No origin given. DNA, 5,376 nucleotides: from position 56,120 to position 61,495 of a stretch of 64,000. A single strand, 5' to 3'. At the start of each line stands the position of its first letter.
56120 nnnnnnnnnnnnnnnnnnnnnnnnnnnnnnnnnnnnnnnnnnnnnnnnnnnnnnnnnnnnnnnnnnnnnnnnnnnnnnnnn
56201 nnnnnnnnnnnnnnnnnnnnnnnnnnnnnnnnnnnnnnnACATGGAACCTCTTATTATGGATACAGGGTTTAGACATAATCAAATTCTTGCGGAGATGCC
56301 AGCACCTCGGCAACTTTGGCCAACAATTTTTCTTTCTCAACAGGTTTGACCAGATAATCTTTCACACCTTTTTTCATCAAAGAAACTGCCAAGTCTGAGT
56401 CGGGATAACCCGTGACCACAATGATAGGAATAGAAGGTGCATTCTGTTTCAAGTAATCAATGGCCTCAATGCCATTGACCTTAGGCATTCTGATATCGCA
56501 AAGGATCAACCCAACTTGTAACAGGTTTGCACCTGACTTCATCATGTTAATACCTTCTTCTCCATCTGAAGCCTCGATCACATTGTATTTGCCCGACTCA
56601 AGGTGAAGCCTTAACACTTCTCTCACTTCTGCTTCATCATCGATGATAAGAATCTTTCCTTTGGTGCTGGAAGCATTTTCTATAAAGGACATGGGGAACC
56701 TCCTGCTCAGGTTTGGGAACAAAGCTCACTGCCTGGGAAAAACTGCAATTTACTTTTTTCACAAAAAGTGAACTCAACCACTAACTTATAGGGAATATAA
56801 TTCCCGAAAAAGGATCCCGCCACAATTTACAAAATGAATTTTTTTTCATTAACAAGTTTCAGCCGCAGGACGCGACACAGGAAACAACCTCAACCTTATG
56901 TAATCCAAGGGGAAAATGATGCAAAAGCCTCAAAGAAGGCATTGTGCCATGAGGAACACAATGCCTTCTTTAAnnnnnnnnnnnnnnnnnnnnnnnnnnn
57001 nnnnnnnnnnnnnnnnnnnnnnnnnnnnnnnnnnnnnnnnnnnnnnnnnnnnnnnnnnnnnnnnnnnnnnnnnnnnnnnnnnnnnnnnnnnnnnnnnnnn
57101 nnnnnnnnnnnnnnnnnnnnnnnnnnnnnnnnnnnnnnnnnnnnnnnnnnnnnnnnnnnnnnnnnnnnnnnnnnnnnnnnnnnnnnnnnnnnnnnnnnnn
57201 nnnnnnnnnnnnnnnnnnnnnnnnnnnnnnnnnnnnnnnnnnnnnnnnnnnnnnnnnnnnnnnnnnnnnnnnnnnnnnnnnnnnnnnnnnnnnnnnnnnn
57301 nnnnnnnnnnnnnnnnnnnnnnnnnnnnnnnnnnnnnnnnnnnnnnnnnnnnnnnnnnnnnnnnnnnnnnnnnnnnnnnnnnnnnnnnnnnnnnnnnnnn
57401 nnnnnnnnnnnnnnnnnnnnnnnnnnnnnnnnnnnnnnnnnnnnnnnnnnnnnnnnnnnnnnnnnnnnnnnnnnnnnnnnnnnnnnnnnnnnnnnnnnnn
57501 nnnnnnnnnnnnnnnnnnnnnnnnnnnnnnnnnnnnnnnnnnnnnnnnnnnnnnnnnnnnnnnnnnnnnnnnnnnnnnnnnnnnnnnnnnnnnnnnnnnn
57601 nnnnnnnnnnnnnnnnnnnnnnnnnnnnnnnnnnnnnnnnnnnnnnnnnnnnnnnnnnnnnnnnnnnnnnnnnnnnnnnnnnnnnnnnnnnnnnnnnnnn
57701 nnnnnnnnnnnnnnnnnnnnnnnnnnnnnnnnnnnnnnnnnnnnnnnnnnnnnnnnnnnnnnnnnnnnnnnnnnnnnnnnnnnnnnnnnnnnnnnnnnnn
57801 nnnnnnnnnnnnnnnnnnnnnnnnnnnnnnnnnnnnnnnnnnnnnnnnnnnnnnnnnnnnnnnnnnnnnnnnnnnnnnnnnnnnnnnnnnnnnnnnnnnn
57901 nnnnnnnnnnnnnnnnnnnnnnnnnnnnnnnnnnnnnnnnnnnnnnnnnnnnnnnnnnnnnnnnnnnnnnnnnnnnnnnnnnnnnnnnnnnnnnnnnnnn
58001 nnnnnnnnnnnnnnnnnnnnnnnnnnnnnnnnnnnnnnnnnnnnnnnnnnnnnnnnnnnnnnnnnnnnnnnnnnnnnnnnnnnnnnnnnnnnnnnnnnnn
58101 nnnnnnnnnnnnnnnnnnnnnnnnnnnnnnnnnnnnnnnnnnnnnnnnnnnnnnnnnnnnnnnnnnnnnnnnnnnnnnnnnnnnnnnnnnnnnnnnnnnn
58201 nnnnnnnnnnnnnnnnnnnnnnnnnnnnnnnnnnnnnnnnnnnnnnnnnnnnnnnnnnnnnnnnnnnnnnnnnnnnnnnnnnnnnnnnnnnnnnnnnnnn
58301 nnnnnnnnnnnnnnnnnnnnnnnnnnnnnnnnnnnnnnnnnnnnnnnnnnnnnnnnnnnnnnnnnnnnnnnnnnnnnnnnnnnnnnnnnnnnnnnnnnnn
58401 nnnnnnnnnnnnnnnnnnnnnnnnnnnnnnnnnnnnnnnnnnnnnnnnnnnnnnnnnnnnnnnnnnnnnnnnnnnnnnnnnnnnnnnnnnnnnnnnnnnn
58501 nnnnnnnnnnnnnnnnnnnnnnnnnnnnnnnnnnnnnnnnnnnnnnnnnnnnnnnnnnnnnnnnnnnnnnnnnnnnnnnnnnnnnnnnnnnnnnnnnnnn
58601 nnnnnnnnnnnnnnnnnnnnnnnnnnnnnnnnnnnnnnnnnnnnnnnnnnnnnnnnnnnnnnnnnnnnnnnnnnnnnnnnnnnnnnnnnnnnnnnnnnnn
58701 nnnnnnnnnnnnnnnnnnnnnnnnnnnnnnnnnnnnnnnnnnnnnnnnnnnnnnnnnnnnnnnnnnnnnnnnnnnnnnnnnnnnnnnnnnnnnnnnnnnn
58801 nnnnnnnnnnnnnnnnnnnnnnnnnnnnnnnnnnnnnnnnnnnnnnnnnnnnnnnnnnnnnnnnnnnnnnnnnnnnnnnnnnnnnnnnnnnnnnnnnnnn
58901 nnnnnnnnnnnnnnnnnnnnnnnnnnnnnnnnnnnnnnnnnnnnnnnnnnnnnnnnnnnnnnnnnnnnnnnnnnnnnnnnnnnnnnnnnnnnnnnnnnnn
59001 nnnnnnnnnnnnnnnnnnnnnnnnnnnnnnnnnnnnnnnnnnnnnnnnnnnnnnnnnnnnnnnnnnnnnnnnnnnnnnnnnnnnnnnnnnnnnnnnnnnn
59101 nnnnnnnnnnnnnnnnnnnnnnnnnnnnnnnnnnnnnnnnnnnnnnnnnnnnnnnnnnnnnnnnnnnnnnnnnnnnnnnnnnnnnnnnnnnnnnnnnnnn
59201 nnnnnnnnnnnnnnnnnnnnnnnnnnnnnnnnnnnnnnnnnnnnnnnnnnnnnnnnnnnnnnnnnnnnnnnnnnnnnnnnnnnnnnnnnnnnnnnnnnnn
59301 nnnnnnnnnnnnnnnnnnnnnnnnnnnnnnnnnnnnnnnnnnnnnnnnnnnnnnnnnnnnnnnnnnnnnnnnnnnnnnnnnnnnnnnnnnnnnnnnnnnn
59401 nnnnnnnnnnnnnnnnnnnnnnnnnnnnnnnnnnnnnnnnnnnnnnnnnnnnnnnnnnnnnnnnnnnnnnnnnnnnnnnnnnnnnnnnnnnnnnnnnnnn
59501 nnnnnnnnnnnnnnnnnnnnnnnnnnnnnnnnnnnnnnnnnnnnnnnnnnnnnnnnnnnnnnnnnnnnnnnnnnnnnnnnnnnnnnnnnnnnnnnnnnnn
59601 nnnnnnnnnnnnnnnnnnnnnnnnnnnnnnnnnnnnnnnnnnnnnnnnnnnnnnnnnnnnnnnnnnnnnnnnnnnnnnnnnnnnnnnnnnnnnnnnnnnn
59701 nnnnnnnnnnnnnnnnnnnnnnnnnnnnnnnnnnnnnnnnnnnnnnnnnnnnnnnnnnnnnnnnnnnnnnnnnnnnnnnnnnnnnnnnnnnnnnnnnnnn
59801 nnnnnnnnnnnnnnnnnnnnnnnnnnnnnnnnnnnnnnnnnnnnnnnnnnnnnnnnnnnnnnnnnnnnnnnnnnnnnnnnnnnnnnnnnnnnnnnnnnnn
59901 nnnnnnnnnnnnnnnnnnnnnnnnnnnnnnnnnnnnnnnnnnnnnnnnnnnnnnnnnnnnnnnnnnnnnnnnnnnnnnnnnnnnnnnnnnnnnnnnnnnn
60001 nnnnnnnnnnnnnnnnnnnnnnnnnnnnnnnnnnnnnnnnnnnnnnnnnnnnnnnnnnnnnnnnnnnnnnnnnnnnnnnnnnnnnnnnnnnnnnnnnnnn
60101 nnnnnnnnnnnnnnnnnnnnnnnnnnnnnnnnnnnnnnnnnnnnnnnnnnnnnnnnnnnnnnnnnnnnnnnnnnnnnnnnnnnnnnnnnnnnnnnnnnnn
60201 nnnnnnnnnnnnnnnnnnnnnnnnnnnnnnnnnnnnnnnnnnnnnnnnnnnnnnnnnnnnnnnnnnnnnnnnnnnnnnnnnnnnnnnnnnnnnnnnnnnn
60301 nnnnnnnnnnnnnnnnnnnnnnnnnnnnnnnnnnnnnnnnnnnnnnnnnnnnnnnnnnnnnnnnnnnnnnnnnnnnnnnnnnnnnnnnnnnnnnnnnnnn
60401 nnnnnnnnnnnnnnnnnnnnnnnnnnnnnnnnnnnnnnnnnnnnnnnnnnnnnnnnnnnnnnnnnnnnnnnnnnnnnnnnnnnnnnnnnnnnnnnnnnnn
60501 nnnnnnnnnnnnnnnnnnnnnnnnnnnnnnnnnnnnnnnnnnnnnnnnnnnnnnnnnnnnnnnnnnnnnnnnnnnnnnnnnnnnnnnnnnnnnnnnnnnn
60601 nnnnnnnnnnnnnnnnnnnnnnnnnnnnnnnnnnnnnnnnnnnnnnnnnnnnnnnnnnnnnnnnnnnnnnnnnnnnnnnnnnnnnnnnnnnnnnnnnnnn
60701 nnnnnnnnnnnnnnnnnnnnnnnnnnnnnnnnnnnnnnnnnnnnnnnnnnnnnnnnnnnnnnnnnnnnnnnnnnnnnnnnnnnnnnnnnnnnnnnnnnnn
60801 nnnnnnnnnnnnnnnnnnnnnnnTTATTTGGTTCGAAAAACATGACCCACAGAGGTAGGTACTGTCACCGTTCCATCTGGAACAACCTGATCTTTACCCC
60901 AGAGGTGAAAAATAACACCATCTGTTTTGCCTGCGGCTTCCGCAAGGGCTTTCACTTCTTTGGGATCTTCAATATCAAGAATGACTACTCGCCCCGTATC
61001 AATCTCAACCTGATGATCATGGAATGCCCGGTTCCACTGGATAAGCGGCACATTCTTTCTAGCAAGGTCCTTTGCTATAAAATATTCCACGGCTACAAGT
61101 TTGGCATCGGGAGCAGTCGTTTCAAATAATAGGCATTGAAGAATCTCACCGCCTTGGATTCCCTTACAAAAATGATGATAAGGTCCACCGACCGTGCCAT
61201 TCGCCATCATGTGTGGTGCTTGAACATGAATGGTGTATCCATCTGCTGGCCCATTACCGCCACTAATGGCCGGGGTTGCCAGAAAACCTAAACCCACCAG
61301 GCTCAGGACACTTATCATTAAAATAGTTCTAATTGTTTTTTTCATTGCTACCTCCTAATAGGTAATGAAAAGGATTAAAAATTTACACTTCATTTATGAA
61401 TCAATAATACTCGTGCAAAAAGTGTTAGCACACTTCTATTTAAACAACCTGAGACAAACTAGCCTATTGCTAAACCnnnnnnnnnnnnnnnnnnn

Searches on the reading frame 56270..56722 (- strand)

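Call 15: search_protein_families(library=pfam, proteins=[window:56270-56722:-], max_evalue=0.0001)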
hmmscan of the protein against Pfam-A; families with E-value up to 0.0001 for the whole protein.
window:56270-56722:- (150 aa): 1 family
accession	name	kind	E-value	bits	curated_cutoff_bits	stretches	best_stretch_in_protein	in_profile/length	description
PF00072.30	Response_reg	-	6e-29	100.9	30.2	1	24-137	1-110/111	Response regulator receiver domain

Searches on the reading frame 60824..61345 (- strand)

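Call 113: search_protein_families(library=pfam, proteins=[window:60824-61345:-], max_evalue=0.01)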
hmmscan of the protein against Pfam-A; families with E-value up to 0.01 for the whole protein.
window:60824-61345:- (173 aa): 1 family
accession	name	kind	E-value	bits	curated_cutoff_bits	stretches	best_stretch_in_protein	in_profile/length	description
PF06884.16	DUF1264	-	3.5e-13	50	25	1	33-158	3-130/171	Protein of unknown function (DUF1264)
